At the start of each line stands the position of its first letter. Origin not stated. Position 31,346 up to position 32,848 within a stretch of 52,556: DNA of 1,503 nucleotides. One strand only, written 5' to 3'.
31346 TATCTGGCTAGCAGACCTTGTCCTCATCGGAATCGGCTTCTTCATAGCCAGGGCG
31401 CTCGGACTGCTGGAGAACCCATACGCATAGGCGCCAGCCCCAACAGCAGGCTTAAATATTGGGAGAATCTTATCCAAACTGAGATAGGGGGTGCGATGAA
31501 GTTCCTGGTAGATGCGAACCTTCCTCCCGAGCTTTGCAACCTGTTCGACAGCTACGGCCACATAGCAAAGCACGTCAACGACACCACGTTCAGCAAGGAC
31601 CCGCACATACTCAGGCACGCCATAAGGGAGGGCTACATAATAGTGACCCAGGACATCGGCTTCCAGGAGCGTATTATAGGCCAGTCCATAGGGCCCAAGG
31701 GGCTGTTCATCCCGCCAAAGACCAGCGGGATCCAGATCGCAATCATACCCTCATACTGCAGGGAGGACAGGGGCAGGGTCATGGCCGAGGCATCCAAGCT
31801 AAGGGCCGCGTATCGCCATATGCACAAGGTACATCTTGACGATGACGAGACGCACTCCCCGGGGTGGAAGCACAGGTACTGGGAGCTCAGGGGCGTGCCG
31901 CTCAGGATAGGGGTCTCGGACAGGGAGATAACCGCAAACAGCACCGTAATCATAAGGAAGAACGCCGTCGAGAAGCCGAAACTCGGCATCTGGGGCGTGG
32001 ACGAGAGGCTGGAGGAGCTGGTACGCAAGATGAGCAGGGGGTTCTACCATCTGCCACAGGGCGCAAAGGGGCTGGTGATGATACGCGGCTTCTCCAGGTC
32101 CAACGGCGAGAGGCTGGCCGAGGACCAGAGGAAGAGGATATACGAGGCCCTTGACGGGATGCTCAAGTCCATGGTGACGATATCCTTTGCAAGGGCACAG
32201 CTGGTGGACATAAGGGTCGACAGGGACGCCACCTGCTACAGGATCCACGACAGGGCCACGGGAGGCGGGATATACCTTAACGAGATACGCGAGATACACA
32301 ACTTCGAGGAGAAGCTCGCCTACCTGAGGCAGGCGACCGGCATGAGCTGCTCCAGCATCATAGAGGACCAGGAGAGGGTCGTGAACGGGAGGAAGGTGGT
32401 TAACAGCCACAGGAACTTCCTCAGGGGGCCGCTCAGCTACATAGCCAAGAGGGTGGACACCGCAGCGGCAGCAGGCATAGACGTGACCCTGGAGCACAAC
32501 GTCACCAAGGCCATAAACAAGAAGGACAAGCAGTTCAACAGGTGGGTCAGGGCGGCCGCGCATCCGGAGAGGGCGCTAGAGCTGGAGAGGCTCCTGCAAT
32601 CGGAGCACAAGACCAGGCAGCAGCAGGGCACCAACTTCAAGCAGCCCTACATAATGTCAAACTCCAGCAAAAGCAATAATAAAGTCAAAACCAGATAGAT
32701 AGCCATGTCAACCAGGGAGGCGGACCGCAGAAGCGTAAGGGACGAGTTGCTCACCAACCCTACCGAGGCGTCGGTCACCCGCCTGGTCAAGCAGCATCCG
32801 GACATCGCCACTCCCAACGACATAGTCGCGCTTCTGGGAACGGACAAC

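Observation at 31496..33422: Three-gene operon headed by a PIN-like nuclease fused to a ProRS-type tRNA anticodon-binding domain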

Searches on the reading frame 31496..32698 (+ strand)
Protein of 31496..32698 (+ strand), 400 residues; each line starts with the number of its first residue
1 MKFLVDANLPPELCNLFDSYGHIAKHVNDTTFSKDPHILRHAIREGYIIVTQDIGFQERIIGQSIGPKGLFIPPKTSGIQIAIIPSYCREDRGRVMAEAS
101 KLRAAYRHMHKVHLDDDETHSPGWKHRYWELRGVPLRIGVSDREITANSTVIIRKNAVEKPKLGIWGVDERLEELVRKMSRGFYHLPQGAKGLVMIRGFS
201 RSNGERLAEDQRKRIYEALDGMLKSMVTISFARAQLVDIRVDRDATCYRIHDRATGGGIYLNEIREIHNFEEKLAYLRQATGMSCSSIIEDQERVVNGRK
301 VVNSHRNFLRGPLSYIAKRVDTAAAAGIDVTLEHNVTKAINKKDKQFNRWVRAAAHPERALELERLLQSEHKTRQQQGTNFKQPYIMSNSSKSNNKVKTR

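Call 3: search_protein_families(library=pfam, proteins=[window:31496-32698:+], max_evalue=1)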
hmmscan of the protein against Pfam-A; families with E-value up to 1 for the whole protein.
window:31496-32698:+ (400 aa): 5 families
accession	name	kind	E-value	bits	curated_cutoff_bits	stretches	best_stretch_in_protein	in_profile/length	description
PF18480.7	DUF5615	-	9.5e-14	51.6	23.8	1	1-72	1-74/110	Domain of unknown function (DUF5615)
PF03129.25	HGTP_anticodon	-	3.1e-08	34.1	21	1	82-155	3-73/94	Anticodon binding domain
PF18478.7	PIN_10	-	2.6e-06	27.9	26.2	1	1-59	1-65/84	PIN like domain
PF01927.22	Mut7-C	-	0.051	14.1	23.3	1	1-59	1-55/146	Mut7-C RNAse domain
PF13375.12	RnfC_N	-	0.077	13.5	25.6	1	263-306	20-63/101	RnfC Barrel sandwich hybrid domain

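Call 4: search_protein_families(library=ncbifam, proteins=[window:31496-32698:+], max_evalue=1)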
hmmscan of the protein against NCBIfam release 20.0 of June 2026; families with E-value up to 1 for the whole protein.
window:31496-32698:+ (400 aa): 4 families
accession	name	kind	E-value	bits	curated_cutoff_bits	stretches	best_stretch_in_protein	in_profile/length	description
TIGR00408.1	proS_fam_I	equivalog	2.5e-19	69.5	437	1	51-184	251-389/475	proline--tRNA ligase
NF006625.0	PRK09194.1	equivalog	9.2e-06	24.8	558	1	60-160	449-546/559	proline--tRNA ligase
NF008979.1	PRK12325.1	exception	0.001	18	550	1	60-160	326-424/437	proline--tRNA ligase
TIGR00409.1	proS_fam_II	equivalog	0.024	13.5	306.7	1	60-162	455-555/568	proline--tRNA ligase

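Call 5: find_homologous_proteins(query=window:31496-32698:+, max_evalue=0.001)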
Query window:31496-32698:+ (400 aa): 29 proteins with E <= 0.001 among 6091 candidates.
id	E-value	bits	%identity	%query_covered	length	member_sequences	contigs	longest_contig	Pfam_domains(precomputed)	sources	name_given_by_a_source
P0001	5.5e-269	909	100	100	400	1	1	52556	PF03129.26,PF18480.8,PF18478.8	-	-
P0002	3.6e-156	538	63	100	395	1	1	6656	PF03129.26,PF18480.8,PF18478.8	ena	-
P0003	9.4e-120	418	47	100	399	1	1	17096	PF18480.8,PF18478.8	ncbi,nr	ncbi:MAG: DUF5615 family PIN-like protein [Candidatus Micrarchaeota archaeon]|nr:DUF5615 family PIN-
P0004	7.0e-15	73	37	32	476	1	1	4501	PF03129.26,PF00587.31,PF09180.17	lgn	-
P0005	3.8e-13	67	36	31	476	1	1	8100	PF03129.26,PF00587.31,PF09180.17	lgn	-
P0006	7.7e-12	63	34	33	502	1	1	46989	PF03129.26,PF00587.31,PF09180.17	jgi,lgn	jgi:prolyl-tRNA synthetase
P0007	9.0e-12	63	31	39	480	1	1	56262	PF03129.26,PF00587.31,PF09180.17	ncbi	-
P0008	4.6e-11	60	43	22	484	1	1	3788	PF03129.26,PF00587.31,PF09180.17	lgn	-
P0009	1.6e-10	59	34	31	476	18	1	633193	PF03129.26,PF00587.31,PF09180.17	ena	-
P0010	6.1e-10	57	36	27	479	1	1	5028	PF03129.26,PF00587.31,PF09180.17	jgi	jgi:prolyl-tRNA synthetase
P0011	1.6e-9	55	34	25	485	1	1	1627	PF03129.26,PF00587.31,PF09180.17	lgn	-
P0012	3.3e-9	54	35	31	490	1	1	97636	PF03129.26,PF00587.31,PF09180.17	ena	-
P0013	1.2e-8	52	34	28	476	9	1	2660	PF03129.26,PF00587.31,PF09180.17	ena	-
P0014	1.3e-8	52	34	28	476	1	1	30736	PF03129.26,PF00587.31,PF09180.17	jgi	jgi:prolyl-tRNA synthetase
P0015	1.7e-8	52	35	31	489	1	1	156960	PF03129.26,PF00587.31,PF09180.17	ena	-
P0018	2.5e-8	51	27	33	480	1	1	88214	PF03129.26,PF00587.31,PF09180.17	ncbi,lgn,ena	-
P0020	1.0e-7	49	27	40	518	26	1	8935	PF03129.26,PF00587.31,PF09180.17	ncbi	-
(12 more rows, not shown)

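Call 7: find_encoding_contigs(protein=P0002, flank=10000)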
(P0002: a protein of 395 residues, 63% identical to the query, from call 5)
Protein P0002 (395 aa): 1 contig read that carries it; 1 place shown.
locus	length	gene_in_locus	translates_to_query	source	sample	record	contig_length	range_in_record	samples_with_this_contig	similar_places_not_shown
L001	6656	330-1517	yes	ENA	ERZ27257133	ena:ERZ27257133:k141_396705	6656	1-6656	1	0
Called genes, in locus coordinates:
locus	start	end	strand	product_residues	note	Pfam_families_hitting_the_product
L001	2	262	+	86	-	?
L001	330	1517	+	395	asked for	PF18478:PIN_10 (weak), PF18480:DUF5615, PF03129:HGTP_anticodon (weak)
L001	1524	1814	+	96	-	-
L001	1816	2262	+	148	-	-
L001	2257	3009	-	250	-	PF01940:DUF92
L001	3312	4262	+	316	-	PF14520:HHH_5, PF00154:RecA_N, PF08423:Rad51, PF13481:AAA_25 (faint), PF06745:ATPase (weak)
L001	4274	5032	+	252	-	PF00590:TP_methylase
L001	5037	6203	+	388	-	PF02778:tRNA_int_endo_N, PF01974:tRNA_int_endo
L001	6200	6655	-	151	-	?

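Call 8: find_encoding_contigs(protein=P0003, flank=10000)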
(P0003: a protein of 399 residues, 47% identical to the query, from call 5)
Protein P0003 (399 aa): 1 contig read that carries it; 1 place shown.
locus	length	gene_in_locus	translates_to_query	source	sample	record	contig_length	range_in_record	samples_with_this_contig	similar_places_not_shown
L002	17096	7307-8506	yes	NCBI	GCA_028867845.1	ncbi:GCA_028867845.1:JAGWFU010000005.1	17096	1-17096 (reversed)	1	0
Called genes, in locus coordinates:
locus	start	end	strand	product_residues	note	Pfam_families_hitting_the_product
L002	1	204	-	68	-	?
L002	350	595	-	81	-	PF09341:Pcc1 (weak)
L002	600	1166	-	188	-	PF00827:Ribosomal_L15e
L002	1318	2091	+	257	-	PF00483:NTP_transferase, PF12804:NTP_transf_3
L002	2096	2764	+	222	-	PF00702:Hydrolase, PF12710:HAD, PF13419:HAD_2, PF13242:Hydrolase_like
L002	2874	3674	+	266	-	-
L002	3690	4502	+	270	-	-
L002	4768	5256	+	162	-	PF27418:GINS23_N (weak)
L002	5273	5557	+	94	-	PF00935:Ribosomal_L44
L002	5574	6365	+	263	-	PF00575:S1, PF07541:EIF_2_alpha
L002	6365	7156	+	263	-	PF09754:PAC2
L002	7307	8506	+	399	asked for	PF18478:PIN_10 (weak), PF18480:DUF5615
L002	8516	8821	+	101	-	-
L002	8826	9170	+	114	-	-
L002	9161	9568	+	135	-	-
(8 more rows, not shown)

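Call 13: search_solved_structures(query=A1, max_evalue=1, show_alignments=2)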
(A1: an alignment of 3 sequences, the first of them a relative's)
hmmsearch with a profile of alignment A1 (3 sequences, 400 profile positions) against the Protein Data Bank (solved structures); distinct sequences matched with E-value up to 1: 27.
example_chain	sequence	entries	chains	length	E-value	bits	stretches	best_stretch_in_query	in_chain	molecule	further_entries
7v8k_A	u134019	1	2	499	2e-16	62.8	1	64-188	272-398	Prolyl-tRNA synthetase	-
5xif_A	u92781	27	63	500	2e-16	62.8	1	64-188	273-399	Prolyl-tRNA synthetase (ProRS) | Prolyl-tRNA synthetase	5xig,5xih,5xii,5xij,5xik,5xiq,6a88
1h4q_A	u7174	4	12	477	4.4e-15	58.4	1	55-187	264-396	PROLYL-TRNA SYNTHETASE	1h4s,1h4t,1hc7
4twa_A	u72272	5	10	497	5.4e-15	58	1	62-201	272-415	Proline--tRNA ligase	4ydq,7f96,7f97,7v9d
6t7k_A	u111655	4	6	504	5.6e-15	58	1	62-201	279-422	Proline--tRNA ligase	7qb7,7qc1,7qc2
4ncx_A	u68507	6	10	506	5.7e-15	58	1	62-201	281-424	Proline--tRNA ligase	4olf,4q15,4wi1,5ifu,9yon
1nj8_A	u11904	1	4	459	1.8e-14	56.4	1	59-183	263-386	Proline-tRNA Synthetase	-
6mn8_A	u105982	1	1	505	1.4e-13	53.4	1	66-188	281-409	Uncharacterized protein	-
6nab_A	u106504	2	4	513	1.5e-13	53.3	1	64-165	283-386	Prolyl-tRNA synthetase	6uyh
5xip_A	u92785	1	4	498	1.6e-13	53.2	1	64-188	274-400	Prolyl-tRNA synthetase, putative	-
1nj1_A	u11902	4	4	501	7.5e-13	51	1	61-184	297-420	Proline-tRNA Synthetase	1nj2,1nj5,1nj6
5xio_A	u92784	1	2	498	1.4e-12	50.1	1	61-203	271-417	Proline-tRNA synthetase class II aaRS (Ybak RNA binding domain plus tRNA synthetase)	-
5f9y_A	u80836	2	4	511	1.4e-12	50.1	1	61-203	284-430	Aminoacyl-tRNA synthetase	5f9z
7y28_A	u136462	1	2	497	1.1e-11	47.2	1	66-187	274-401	Bifunctional glutamate/proline--tRNA ligase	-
7y1w_A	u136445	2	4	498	1.1e-11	47.2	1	66-187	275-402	Bifunctional glutamate/proline--tRNA ligase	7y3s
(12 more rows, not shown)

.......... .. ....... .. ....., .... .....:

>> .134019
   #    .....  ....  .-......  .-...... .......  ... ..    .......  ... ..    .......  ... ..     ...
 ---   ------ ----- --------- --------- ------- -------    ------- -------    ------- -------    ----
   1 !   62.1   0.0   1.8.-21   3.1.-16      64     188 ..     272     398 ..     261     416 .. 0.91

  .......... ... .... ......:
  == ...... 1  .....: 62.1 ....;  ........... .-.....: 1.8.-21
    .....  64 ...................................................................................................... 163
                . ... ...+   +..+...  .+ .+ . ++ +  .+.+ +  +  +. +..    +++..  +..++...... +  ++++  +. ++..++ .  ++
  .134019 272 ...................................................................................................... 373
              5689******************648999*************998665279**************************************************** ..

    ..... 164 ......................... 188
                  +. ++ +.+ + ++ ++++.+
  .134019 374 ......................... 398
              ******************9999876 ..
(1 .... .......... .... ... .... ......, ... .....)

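Call 22: search_protein_families(library=phrogs, proteins=[window:31496-32698:+], max_evalue=1)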
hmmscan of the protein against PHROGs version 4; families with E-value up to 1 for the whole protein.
window:31496-32698:+ (400 aa): 3 families
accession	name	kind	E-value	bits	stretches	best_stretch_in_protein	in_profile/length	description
phrog_35619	-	unknown function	6.8e-05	22.5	1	67-165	481-578/593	-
phrog_25309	-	unknown function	0.23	12.6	0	272-288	8-24/39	-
phrog_20815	-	unknown function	0.23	12.6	1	31-78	51-96/126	-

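Call 23: search_protein_families(library=padloc, proteins=[window:31496-32698:+], max_evalue=1)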
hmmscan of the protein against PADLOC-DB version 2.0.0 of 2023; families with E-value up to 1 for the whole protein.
window:31496-32698:+ (400 aa): 0 families

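Call 24: predict_structure(alignment_id=A1)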
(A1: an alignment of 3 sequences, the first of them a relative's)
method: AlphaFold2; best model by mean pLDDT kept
length: 400 residues; sequences in the alignment: 3
mean_pLDDT: 44.2   pTM: 0.33
mean pLDDT of the five models: 44.2, 42.5, 42.0, 41.5, 40.9
residues with pLDDT >= 90: 0; 70-90: 65; 50-70: 63; < 50: 272
segments of 3 or more residues with pLDDT < 50: 19-21, 43-47, 52-269, 292-294, 299-304, 371-400
pLDDT, mean of each block of 10 residues (from residue 1): 58 54 61 52 50 40 28 31 32 36 33 28 30 32 35 32 25 27 24 30 36 42 30 26 26 27 33 72 65 52 51 77 87 76 82 84 74 32 27 29
secondary structure, 60 per line:
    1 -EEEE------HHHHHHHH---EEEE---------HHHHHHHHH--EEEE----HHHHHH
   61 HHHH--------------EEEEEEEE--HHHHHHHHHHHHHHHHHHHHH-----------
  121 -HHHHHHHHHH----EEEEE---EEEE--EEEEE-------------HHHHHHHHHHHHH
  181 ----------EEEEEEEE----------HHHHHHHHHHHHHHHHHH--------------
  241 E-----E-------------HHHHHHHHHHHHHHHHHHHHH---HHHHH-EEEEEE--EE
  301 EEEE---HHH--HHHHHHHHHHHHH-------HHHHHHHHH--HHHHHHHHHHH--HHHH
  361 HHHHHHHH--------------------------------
elements in order: E2-5 H12-19 E23-26 H36-44 E47-50 H55-64 E79-86 H89-109 H122-131 E136-140 E144-147 E150-154 H168-180 E191-198 H209-226 H261-281 H285-289 E291-296 E299-304 H313-325 H333-341 H344-354 H357-368

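Call 33: search_protein_families(library=pfam, alignment_id=A5, max_evalue=5)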
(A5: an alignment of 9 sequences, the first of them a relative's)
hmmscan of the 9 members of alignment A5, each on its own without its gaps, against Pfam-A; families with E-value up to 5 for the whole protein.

A. member 1, P0001 (400 aa): 5 families
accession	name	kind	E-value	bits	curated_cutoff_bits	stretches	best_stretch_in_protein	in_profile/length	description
PF18480.7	DUF5615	-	9.5e-14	51.6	23.8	1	1-72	1-74/110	Domain of unknown function (DUF5615)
PF03129.25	HGTP_anticodon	-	3.1e-08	34.1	21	1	82-155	3-73/94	Anticodon binding domain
PF18478.7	PIN_10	-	2.6e-06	27.9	26.2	1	1-59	1-65/84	PIN like domain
PF01927.22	Mut7-C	-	0.051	14.1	23.3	1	1-59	1-55/146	Mut7-C RNAse domain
PF13375.12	RnfC_N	-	0.077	13.5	25.6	1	263-306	20-63/101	RnfC Barrel sandwich hybrid domain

B. families by the number of members that match (of 9 scanned): 14 families
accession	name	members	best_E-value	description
PF18480.7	DUF5615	8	1.1e-18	Domain of unknown function (DUF5615)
PF18478.7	PIN_10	8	8.2e-07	PIN like domain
PF01927.22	Mut7-C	4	1.2e-06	Mut7-C RNAse domain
PF03129.25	HGTP_anticodon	3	3.1e-08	Anticodon binding domain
PF03709.21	OKR_DC_1_N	1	0.002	Orn/Lys/Arg decarboxylase, N-terminal domain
PF01850.27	PIN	1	0.0093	PIN domain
PF12789.12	PTR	1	0.011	Phage tail repeat like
PF01936.24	NYN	1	0.014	NYN domain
PF20935.2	DUF6847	1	0.062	Family of unknown function (DUF6847)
PF13375.12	RnfC_N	1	0.077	RnfC Barrel sandwich hybrid domain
PF01658.22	Inos-1-P_synth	1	0.11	Myo-inositol-1-phosphate synthase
PF02639.20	DUF188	1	0.14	Uncharacterized BCR, YaiI/YqxD family COG1671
PF10226.14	CCDC85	1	0.19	CCDC85 family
PF18475.7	PIN7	1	0.2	PIN domain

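Call 86: list_cluster_members(proteins=[P0004, P0005, P0006, P0007, P0008, P0009, P0018, P0020])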
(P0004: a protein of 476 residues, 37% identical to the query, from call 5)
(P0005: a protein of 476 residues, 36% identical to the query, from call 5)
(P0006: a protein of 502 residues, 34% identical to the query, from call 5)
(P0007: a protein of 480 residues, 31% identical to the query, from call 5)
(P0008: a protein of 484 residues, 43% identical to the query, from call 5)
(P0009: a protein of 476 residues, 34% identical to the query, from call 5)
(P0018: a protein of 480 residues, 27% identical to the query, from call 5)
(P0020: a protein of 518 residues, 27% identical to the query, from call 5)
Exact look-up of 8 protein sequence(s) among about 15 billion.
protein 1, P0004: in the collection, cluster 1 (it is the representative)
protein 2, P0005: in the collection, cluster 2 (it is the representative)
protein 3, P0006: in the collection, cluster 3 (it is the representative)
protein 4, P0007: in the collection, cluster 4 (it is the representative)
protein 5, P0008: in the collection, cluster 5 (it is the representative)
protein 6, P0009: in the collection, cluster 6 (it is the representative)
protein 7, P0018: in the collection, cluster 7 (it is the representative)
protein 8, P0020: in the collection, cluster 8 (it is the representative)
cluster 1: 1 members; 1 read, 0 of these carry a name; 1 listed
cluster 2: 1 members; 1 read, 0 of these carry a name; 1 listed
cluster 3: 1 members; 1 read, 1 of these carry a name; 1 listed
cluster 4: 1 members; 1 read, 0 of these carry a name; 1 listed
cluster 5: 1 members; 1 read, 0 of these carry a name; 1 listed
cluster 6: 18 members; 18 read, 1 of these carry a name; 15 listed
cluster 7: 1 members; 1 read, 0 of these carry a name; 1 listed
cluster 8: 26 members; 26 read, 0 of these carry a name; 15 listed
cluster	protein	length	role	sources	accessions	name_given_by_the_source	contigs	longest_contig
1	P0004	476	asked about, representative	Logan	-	-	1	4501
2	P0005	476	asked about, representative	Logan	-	-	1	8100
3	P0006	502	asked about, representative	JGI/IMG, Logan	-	prolyl-tRNA synthetase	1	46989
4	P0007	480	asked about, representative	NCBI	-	-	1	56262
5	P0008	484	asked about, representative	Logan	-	-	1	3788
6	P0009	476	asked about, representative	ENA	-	-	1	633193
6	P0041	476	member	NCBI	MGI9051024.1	MAG: proline--tRNA ligase [Rubrobacteraceae bacterium]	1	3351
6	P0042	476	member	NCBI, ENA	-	-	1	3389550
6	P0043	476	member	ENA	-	-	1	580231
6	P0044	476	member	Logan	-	-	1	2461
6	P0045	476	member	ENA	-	-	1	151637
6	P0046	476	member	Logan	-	-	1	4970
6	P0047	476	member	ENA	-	-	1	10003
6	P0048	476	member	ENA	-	-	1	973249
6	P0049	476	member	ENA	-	-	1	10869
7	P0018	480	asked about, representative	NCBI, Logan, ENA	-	-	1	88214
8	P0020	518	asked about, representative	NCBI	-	-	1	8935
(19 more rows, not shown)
